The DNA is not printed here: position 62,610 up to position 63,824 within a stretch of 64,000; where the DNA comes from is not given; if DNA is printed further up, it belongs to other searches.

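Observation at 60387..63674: Foreign-composition MoxR-type AAA+ ATPase plus a membrane-anchored, acidic-linker VWA-like protein: a two-gene module of unknown function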

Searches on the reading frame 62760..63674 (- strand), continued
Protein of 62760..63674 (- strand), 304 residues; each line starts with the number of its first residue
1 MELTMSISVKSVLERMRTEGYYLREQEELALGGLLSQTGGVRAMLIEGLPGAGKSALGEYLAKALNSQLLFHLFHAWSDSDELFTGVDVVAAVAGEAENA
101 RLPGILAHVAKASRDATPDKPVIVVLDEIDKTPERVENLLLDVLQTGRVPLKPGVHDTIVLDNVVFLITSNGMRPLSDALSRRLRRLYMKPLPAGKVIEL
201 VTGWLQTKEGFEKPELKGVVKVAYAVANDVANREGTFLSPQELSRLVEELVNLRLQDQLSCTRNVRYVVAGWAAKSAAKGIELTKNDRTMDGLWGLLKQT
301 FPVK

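Call 71: search_solved_structures(query=A8, max_evalue=0.01, show_alignments=2)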
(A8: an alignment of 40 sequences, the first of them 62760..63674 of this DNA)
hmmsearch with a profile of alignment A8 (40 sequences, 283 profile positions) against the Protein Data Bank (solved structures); distinct sequences matched with E-value up to 0.01: 442 (the best 60 are shown).
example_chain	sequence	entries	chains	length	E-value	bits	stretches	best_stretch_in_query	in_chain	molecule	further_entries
6hyp_A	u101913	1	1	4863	1.8e-21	79.8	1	12-222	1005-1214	Midasin,Midasin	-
6i27_A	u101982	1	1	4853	1.8e-21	79.8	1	12-222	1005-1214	Midasin,Midasin,Midasin,Midasin,Midasin,Midasin,Midasin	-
6i26_A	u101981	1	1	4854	1.9e-21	79.8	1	12-222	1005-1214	Midasin,Midasin,Midasin,Midasin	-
5jcs_s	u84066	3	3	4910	1.9e-21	79.7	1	12-222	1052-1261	Midasin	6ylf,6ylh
6or5_A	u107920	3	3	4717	2.2e-20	76.2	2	23-237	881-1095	Midasin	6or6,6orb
6em8_A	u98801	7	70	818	5.9e-12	48.6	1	30-120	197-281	ATP-dependent Clp protease ATP-binding subunit ClpC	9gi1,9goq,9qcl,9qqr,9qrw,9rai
3pxi_A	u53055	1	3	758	1e-11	47.8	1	112-225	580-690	Negative regulator of genetic competence ClpC/MecB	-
3j3t_A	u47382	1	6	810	1.1e-11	47.7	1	112-162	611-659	Negative regulator of genetic competence ClpC/MecB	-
6chs_H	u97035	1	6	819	2.3e-11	46.6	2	35-66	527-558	Putative cell division control protein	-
3j3s_A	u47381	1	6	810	4.6e-11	45.7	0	112-162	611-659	Negative regulator of genetic competence ClpC/MecB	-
7rlj_A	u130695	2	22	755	7e-11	45.1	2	35-66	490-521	Transitional endoplasmic reticulum ATPase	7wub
8yka_A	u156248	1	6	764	7.3e-11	45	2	35-66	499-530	Transitional endoplasmic reticulum ATPase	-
5vc7_A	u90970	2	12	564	7.4e-11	45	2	36-66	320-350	VCP-like ATPase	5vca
6mck_A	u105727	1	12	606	7.9e-11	44.9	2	35-66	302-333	Transitional endoplasmic reticulum ATPase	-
5c18_A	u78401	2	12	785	7.9e-11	44.9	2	35-66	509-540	Transitional endoplasmic reticulum ATPase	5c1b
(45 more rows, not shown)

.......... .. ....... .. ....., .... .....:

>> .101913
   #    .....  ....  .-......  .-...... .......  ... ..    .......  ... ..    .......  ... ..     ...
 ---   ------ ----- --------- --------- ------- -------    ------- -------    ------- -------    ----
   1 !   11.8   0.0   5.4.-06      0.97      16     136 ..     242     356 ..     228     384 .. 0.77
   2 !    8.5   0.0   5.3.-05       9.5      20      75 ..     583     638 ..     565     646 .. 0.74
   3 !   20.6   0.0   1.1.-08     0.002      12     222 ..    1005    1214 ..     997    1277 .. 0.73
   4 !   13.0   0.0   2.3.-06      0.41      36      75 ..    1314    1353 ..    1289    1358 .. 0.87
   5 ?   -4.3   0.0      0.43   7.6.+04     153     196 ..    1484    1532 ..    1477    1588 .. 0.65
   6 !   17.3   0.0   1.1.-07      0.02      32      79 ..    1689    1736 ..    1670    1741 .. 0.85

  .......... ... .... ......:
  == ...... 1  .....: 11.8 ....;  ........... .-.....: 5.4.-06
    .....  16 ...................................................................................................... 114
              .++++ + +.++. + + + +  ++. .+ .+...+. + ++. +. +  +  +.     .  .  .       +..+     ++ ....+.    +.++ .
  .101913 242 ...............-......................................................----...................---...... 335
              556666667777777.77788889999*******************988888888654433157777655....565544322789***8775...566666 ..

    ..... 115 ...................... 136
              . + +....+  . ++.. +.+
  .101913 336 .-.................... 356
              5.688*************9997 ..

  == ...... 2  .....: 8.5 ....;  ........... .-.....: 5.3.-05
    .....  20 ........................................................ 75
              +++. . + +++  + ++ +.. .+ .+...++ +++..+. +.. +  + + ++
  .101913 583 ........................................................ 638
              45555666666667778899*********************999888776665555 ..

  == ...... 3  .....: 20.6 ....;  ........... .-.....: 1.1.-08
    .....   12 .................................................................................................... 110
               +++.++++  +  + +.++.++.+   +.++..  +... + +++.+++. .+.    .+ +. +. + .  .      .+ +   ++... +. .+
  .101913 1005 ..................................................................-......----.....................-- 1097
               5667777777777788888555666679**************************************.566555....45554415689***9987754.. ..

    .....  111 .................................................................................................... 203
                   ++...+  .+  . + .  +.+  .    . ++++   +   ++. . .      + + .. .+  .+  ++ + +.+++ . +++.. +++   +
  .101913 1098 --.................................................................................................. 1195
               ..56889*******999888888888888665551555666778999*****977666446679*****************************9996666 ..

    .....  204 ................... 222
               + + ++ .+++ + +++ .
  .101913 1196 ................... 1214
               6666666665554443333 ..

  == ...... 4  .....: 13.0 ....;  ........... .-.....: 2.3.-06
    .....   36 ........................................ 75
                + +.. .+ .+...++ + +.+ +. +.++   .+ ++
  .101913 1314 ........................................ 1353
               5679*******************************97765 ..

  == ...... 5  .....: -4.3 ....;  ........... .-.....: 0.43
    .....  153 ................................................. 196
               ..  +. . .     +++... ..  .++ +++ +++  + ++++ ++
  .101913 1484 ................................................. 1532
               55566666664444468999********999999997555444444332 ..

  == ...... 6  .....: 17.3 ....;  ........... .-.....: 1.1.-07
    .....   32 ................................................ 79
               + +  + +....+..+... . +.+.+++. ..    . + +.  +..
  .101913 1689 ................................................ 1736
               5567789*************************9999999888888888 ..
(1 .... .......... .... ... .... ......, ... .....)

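Call 74: find_encoding_contigs(protein=P0059, flank=7000, max_places=1)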
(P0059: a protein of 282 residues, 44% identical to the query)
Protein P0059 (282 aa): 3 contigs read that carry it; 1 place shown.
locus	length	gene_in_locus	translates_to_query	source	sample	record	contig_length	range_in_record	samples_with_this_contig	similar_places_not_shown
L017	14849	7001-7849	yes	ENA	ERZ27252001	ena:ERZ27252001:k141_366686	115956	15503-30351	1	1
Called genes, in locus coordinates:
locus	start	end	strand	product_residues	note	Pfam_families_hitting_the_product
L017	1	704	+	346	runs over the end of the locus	-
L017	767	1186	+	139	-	-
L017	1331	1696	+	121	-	-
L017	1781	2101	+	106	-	PF13542:HTH_Tnp_ISL3 (faint)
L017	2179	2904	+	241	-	-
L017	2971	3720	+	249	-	PF01507:PAPS_reduct (weak)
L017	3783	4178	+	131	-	-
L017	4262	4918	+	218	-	-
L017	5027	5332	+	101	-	-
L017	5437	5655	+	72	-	-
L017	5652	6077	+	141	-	-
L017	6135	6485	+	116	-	-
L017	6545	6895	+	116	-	-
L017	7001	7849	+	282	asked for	PF13191:AAA_16 (weak), PF07724:AAA_2 (weak), PF13401:AAA_22 (faint), PF00004:AAA, PF07728:AAA_5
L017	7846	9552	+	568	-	PF05762:VWA_CoxE (faint)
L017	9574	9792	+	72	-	-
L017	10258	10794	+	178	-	-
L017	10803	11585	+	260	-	PF01507:PAPS_reduct (faint)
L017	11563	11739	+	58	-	-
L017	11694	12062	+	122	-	-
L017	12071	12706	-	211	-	PF02026:RyR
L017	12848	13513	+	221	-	-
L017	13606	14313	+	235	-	PF03235:GmrSD_N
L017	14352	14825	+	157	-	-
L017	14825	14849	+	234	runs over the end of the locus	-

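Call 75: find_encoding_contigs(protein=P0012, flank=7000, max_places=1)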
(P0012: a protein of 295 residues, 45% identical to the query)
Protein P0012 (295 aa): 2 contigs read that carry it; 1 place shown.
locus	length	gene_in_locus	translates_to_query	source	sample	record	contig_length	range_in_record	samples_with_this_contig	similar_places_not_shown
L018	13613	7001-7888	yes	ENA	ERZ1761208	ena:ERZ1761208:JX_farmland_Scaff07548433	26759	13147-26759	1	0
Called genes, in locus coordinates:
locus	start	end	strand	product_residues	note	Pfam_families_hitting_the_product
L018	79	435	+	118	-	-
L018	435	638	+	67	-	-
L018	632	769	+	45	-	-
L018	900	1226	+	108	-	-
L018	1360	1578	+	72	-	-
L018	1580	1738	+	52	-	-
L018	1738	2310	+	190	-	-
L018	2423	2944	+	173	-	-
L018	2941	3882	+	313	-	-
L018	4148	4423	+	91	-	-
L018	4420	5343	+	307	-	PF09414:RNA_ligase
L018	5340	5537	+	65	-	-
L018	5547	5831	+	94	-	-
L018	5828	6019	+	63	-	-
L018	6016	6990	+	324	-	-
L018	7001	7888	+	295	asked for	PF01637:ATPase_2 (weak), PF13191:AAA_16 (weak), PF20030:bpMoxR (faint), PF13401:AAA_22 (weak), PF00004:AAA, PF07724:AAA_2 (weak), PF07728:AAA_5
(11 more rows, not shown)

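Call 76: find_encoding_contigs(protein=P0053, flank=7000, max_places=1)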
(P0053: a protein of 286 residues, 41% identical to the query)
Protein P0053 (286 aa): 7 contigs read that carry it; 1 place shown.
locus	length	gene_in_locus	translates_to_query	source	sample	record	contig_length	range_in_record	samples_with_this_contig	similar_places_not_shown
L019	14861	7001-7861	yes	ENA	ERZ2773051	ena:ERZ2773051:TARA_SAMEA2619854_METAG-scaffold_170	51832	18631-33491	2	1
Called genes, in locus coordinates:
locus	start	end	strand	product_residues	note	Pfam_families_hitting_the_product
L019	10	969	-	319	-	PF03837:RecT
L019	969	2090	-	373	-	PF12705:PDDEXK_1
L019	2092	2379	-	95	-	-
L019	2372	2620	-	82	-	-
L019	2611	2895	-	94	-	PF12957:DUF3846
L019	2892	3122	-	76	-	-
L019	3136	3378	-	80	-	-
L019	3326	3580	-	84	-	-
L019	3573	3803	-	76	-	-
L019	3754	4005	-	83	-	-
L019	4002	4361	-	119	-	-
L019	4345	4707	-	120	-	-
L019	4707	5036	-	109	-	-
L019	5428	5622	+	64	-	-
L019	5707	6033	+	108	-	-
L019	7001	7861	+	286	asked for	PF13191:AAA_16, PF13401:AAA_22, PF20030:bpMoxR (weak), PF00004:AAA, PF07724:AAA_2 (faint), PF07728:AAA_5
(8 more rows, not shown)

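Call 77: list_cluster_members(proteins=[P0010, P0022, P0063, P0060, P0040])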
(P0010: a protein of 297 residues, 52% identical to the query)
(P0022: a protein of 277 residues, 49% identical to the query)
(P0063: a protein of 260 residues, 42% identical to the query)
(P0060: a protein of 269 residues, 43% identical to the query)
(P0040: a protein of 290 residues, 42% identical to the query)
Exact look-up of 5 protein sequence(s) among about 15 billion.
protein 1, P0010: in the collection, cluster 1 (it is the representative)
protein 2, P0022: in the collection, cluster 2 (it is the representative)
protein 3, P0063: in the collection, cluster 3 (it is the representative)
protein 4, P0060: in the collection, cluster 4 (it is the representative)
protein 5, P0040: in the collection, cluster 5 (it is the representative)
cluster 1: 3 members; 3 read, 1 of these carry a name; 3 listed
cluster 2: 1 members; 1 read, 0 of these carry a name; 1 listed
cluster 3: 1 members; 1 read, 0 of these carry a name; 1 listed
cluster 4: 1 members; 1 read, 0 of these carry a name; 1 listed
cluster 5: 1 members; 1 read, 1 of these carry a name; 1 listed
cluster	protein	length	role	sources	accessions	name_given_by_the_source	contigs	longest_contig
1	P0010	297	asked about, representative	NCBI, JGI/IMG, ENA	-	MoxR-like ATPase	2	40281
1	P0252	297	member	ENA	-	-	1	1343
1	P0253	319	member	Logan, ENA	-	-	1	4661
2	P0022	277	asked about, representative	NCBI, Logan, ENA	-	-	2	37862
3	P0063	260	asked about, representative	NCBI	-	-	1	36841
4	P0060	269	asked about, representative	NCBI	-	-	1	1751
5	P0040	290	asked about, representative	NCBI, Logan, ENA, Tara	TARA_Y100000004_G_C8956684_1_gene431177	strand:+ start:2333 stop:3205 length:873 start_codon:yes stop_codon:yes gene_type:complete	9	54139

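Call 89: search_protein_families(library=pfam, proteins=[L017:7846-9552:+], max_evalue=0.05)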
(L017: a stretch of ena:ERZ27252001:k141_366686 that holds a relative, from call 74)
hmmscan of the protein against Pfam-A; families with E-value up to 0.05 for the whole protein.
L017:7846-9552:+ (568 aa): 1 family
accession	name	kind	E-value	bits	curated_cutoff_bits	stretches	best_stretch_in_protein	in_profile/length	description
PF05762.20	VWA_CoxE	-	9.8e-06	25.6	26.4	1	402-454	44-97/222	VWA domain containing CoxE-like protein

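Call 106: find_encoding_contigs(protein=P0011, flank=5000, max_places=2)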
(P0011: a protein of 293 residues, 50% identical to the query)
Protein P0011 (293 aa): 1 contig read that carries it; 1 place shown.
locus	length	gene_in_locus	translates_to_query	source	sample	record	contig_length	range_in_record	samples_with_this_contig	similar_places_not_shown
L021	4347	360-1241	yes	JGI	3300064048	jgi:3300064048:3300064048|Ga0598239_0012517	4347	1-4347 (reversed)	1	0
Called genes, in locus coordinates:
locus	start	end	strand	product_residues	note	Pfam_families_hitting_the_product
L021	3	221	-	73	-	?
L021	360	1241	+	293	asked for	PF13191:AAA_16 (faint), PF00004:AAA, PF07724:AAA_2 (weak), PF07728:AAA_5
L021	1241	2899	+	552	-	-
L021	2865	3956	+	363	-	-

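Call 107: find_encoding_contigs(protein=P0013, flank=7000, max_places=1)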
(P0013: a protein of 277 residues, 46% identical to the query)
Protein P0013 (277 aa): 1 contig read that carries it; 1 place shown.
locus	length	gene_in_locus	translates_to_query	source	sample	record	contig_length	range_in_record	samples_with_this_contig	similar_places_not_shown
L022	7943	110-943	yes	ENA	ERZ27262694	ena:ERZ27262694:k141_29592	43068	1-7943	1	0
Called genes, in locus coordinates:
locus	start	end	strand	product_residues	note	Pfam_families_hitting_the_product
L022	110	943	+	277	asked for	PF13191:AAA_16 (weak), PF05496:RuvB_N (faint), PF07724:AAA_2 (weak), PF13401:AAA_22 (weak), PF00004:AAA, PF07728:AAA_5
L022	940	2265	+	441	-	-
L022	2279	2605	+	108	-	-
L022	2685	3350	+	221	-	-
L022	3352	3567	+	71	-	-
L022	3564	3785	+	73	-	-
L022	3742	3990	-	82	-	-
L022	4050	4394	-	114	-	-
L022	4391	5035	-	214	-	PF01507:PAPS_reduct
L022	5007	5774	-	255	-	PF27782:Csf3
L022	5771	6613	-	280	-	-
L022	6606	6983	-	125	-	-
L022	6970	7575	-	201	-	PF27781:Csf1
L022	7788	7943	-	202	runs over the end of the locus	-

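Call 111: search_protein_families(library=pfam, alignment_id=A8, max_evalue=0.001)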
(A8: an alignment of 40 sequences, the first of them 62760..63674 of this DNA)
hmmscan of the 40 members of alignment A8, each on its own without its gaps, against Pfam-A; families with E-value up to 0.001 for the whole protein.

A. member 1, window:62760-63674:- (304 aa): 7 families
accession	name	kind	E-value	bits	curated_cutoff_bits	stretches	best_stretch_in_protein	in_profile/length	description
PF07728.20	AAA_5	-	1.5e-12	48.1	22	1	44-183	2-138/139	AAA domain (dynein-related subfamily)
PF13191.12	AAA_16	-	1.2e-08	36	32.6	1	22-146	3-158/167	AAA ATPase domain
PF00004.35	AAA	-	3.1e-08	34.6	21.2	1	44-189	1-128/131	ATPase family associated with various cellular activities (AAA)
PF07724.20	AAA_2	-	1.8e-07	31.8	27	1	117-171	72-124/166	AAA domain (Cdc48 subfamily)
PF13401.12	AAA_22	-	3.3e-05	24.7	27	1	43-145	7-109/130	AAA domain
PF20030.5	bpMoxR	-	0.00017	21.2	27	1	43-180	33-153/205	MoxR domain in the MoxR-vWA-beta-propeller ternary systems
PF13238.12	AAA_18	-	0.00044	21.1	29.4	0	45-106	2-55/128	AAA domain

B. families by the number of members that match (of 40 scanned): 23 families
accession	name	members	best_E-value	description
PF07728.20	AAA_5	40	8.3e-21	AAA domain (dynein-related subfamily)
PF00004.35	AAA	40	3.7e-15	ATPase family associated with various cellular activities (AAA)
PF13191.12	AAA_16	40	2.8e-10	AAA ATPase domain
PF07724.20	AAA_2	39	1.2e-10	AAA domain (Cdc48 subfamily)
PF13401.12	AAA_22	39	1.5e-08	AAA domain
PF20030.5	bpMoxR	35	2e-07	MoxR domain in the MoxR-vWA-beta-propeller ternary systems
PF07726.17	AAA_3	24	1.7e-08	ATPase family associated with various cellular activities (AAA)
PF05729.18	NACHT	13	1.9e-05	NACHT domain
PF01078.27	Mg_chelatase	12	6.9e-06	Magnesium chelatase, subunit ChlI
PF05496.18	RuvB_N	12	8e-06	Holliday junction DNA helicase RuvB P-loop domain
PF24883.2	NPHP3_N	12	1.4e-05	Nephrocystin 3, N-terminal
PF00158.32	Sigma54_activat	10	5.8e-07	Sigma-54 interaction domain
PF13238.12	AAA_18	6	2.4e-05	AAA domain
PF13604.12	AAA_30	3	0.00026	AAA domain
PF06068.19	TIP49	2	2.8e-05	TIP49 P-loop domain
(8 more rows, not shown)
